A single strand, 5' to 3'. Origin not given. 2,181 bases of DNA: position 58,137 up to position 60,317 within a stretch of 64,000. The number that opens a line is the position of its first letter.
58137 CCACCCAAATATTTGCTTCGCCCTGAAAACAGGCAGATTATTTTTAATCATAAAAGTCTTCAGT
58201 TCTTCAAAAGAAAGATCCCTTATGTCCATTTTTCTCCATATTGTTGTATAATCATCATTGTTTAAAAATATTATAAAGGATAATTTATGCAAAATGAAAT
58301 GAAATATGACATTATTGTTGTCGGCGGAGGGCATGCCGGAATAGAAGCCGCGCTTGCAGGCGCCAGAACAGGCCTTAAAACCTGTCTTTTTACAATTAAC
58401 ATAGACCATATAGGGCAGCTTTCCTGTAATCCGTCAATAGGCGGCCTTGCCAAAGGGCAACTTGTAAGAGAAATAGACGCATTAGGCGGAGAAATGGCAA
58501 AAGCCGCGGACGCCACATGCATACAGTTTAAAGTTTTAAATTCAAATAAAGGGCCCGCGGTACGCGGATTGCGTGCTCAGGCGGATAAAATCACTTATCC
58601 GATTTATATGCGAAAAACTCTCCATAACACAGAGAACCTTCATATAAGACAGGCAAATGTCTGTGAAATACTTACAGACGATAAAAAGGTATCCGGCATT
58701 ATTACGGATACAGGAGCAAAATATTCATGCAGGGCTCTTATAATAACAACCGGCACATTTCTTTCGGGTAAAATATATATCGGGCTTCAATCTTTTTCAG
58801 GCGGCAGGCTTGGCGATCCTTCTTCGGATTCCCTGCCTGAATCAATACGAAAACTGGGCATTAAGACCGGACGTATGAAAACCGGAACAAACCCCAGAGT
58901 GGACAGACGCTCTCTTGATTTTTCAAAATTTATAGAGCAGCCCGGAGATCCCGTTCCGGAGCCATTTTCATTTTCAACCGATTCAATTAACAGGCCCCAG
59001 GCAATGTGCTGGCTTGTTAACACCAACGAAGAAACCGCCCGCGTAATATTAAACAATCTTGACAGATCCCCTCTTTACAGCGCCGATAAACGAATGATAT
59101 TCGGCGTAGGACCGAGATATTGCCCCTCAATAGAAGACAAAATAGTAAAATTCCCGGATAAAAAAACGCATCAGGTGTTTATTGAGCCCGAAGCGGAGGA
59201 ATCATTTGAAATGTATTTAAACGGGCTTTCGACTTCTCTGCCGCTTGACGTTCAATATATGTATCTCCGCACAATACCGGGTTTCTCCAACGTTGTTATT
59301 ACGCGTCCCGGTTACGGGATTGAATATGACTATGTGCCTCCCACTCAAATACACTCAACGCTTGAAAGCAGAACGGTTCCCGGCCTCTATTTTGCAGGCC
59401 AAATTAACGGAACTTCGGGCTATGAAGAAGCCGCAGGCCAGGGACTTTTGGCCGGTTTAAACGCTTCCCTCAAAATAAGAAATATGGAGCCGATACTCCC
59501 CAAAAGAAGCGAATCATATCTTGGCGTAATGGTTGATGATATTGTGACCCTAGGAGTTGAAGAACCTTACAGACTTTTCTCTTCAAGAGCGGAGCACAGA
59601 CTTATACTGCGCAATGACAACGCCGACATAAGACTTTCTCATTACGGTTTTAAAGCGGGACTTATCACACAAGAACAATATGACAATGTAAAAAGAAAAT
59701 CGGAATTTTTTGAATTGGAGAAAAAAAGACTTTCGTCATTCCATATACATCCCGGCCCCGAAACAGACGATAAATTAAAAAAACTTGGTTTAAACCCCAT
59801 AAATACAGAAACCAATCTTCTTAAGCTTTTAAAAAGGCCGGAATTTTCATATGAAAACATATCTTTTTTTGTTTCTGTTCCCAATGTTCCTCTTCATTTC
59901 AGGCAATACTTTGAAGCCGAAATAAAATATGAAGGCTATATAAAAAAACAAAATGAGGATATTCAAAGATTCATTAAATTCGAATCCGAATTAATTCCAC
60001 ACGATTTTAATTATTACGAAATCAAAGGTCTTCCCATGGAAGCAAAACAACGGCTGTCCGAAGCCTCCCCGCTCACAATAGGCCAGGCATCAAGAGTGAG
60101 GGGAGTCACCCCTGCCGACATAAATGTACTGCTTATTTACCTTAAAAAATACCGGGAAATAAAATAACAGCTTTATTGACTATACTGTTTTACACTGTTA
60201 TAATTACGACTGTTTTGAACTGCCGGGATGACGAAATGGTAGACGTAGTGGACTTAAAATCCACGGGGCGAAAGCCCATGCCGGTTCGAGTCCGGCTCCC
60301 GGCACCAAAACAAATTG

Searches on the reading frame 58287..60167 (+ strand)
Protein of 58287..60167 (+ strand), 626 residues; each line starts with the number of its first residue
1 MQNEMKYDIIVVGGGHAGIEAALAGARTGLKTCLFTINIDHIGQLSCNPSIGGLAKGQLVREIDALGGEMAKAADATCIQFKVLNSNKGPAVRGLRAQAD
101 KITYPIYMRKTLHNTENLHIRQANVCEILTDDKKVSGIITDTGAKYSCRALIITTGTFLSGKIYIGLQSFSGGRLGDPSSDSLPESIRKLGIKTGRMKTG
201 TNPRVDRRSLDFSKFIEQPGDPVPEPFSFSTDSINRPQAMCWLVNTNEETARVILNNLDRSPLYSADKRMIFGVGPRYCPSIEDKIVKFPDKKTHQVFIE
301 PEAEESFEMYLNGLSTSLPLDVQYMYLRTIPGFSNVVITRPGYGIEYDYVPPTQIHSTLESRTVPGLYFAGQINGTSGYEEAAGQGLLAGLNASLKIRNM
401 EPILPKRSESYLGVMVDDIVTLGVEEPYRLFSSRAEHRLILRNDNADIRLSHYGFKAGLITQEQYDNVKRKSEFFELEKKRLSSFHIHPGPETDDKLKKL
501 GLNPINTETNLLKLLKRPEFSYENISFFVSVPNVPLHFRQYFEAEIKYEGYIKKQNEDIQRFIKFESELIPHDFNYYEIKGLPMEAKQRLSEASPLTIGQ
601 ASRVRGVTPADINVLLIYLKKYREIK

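Call 72: search_protein_families(library=pfam, proteins=[window:58287-60167:+], max_evalue=0.001)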
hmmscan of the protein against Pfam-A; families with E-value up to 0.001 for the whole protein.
window:58287-60167:+ (626 aa): 7 families
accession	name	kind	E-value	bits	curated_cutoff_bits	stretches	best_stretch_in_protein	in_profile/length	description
PF01134.28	GIDA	-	1.4e-160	535.1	22.1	1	8-400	1-390/391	Glucose inhibited division protein A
PF13932.14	SAM_GIDA_C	-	9.1e-21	73.9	27.1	1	561-616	2-57/57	tRNA modifying enzyme MnmG/GidA C-terminal helical bundle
PF21680.2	GIDA_C_1st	-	4.5e-17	63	24.7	1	462-556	1-96/96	tRNA modifying enzyme MnmG/GidA C-terminal helical domain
PF12831.13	FAD_oxidored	-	1.3e-06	28.4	27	1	8-140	1-126/416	FAD dependent oxidoreductase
PF07992.20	Pyr_redox_2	-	2.8e-06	27.4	26.1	1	7-156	1-108/291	Pyridine nucleotide-disulphide oxidoreductase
PF03486.20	HI0933_like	-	3.3e-06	27.2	50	0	8-35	2-29/244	HI0933-like protein Rossmann domain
PF13738.12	Pyr_redox_3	-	0.00029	20.6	30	0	85-158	64-135/305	Pyridine nucleotide-disulphide oxidoreductase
